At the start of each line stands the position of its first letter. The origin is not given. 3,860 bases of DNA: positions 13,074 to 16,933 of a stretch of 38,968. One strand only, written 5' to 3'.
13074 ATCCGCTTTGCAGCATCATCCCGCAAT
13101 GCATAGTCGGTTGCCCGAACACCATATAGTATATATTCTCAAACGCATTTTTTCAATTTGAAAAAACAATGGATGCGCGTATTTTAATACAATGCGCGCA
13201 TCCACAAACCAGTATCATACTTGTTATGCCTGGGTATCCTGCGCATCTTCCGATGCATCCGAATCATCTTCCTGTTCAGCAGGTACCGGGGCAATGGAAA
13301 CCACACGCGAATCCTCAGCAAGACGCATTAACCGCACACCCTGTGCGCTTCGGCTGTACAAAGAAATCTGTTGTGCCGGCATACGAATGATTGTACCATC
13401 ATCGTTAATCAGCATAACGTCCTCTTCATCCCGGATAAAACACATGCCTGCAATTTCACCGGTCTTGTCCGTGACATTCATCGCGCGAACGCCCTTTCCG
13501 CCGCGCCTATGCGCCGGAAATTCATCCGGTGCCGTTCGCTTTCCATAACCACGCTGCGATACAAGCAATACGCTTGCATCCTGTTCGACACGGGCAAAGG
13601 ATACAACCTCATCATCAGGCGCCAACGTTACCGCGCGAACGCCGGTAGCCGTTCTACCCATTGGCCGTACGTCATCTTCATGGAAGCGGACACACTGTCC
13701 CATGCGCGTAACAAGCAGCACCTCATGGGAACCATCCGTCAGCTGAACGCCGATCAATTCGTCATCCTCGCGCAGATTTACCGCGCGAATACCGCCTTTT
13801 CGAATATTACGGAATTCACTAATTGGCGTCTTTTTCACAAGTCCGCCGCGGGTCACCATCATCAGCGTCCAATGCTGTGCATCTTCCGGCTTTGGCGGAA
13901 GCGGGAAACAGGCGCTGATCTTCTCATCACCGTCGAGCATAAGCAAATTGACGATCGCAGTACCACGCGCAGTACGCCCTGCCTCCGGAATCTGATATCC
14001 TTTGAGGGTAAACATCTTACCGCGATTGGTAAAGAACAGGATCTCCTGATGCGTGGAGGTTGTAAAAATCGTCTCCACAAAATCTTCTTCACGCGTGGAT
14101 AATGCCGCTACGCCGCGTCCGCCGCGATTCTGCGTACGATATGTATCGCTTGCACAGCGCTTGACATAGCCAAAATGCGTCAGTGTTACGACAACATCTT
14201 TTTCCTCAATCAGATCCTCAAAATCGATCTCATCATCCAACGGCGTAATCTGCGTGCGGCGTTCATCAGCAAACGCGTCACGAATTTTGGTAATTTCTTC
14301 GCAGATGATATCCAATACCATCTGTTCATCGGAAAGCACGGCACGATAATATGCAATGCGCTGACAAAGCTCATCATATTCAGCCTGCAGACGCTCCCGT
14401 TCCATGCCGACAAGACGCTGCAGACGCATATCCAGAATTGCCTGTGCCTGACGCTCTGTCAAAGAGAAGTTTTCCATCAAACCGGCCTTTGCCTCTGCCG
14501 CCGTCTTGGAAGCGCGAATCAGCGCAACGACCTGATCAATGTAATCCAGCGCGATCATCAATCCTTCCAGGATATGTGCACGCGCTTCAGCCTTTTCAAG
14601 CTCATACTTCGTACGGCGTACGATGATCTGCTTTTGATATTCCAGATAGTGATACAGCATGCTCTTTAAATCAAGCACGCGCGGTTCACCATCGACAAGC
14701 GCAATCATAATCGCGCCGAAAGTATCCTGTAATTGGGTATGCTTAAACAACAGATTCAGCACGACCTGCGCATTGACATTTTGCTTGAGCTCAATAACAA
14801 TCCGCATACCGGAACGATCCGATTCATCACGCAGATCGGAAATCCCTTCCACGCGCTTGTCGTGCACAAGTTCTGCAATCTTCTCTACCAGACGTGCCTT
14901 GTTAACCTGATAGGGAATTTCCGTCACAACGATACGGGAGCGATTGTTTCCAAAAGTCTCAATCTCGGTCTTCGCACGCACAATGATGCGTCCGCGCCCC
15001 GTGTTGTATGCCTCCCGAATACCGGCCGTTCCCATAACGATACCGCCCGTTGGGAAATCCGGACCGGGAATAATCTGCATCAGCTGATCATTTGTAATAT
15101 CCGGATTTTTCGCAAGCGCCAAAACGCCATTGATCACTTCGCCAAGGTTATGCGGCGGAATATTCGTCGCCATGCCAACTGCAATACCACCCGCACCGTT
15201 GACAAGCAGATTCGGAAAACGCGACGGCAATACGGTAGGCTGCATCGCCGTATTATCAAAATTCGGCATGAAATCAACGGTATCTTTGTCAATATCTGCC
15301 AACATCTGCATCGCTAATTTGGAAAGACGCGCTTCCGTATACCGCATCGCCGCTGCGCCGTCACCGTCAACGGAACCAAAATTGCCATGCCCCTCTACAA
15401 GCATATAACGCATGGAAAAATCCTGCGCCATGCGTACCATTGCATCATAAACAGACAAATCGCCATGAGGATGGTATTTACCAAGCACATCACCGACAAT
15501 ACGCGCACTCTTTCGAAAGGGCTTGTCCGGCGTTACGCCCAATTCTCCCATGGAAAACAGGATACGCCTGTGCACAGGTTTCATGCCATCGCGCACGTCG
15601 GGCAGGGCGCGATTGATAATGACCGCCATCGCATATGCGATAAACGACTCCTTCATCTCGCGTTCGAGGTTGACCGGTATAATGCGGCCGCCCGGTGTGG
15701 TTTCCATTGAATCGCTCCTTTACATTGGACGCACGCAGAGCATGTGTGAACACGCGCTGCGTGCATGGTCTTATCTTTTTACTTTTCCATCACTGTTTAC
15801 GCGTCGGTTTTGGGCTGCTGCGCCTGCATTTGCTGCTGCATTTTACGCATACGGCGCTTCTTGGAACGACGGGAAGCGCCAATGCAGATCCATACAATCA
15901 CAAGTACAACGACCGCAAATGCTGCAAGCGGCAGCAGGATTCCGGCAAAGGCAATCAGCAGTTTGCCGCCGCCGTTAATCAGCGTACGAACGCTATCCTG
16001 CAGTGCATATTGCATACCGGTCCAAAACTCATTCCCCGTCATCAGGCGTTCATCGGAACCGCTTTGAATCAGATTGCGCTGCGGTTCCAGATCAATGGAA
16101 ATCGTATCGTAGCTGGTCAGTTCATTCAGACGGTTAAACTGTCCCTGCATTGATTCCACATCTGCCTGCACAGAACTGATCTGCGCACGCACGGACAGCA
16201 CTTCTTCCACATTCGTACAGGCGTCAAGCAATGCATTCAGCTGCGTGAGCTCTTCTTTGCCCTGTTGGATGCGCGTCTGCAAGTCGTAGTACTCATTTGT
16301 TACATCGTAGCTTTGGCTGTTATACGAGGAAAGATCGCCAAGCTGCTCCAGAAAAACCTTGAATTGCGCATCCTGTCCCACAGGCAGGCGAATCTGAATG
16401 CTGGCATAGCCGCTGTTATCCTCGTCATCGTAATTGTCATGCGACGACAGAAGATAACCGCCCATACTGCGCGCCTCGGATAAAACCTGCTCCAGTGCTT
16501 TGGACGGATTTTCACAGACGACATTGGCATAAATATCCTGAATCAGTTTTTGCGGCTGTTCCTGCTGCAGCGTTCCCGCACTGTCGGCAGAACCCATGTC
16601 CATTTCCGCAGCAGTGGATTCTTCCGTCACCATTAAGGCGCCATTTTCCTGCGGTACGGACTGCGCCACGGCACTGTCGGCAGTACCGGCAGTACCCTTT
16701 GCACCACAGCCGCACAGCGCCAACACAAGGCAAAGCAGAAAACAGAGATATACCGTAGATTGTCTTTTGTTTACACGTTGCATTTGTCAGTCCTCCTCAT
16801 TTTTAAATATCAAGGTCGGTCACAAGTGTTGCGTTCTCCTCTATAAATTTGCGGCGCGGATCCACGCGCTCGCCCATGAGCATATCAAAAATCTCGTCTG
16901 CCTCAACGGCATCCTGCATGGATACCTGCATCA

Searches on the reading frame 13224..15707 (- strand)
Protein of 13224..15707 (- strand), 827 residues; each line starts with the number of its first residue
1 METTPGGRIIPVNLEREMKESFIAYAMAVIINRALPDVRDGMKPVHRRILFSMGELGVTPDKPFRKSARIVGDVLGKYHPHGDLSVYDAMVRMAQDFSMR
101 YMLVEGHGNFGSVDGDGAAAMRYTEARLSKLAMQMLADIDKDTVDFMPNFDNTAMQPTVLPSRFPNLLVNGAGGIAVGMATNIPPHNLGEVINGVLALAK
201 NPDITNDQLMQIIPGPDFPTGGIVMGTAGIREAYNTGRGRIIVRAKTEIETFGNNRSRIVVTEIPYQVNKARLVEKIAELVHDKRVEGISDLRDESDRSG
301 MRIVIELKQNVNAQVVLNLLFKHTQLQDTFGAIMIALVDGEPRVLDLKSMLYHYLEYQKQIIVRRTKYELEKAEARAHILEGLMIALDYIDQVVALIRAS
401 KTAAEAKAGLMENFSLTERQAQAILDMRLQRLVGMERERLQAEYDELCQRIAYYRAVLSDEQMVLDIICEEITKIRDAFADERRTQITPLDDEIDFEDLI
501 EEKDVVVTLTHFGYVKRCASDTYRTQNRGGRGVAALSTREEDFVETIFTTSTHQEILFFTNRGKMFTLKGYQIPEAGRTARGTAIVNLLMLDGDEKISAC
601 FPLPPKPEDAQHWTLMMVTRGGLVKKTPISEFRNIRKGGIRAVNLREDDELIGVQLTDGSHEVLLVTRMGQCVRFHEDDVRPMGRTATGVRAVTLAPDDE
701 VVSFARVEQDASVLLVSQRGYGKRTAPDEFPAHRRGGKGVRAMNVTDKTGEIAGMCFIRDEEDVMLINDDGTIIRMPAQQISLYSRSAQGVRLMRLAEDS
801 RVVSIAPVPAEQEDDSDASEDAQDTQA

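Call 46: search_protein_families(library=pfam, proteins=[window:13224-15707:-], max_evalue=0.001)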
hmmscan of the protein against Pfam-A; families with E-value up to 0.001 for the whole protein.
window:13224-15707:- (827 aa): 3 families
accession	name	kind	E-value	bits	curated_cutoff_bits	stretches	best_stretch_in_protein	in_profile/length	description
PF00521.26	DNA_topoisoIV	-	5.3e-169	563.1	31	1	33-472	1-431/432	DNA gyrase/topoisomerase IV, subunit A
PF03989.18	DNA_gyraseA_C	-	1.2e-80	265.1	27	6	615-657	3-47/48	DNA gyrase C-terminal domain, beta-propeller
PF04762.18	Beta-prop_ELP1_1st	-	0.0004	19.8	26.8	0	646-717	72-147/359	ELP1 first N-terminal beta-propeller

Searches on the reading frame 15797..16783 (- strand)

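Call 46: search_protein_families(library=pfam, proteins=[window:15797-16783:-], max_evalue=0.001)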
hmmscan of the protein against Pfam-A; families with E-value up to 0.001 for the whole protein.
window:15797-16783:- (328 aa): 1 family
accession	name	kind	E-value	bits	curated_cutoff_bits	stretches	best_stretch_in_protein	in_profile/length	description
PF14257.11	DUF4349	-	3.7e-44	151.1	27.7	1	78-298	1-212/213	Domain of unknown function (DUF4349)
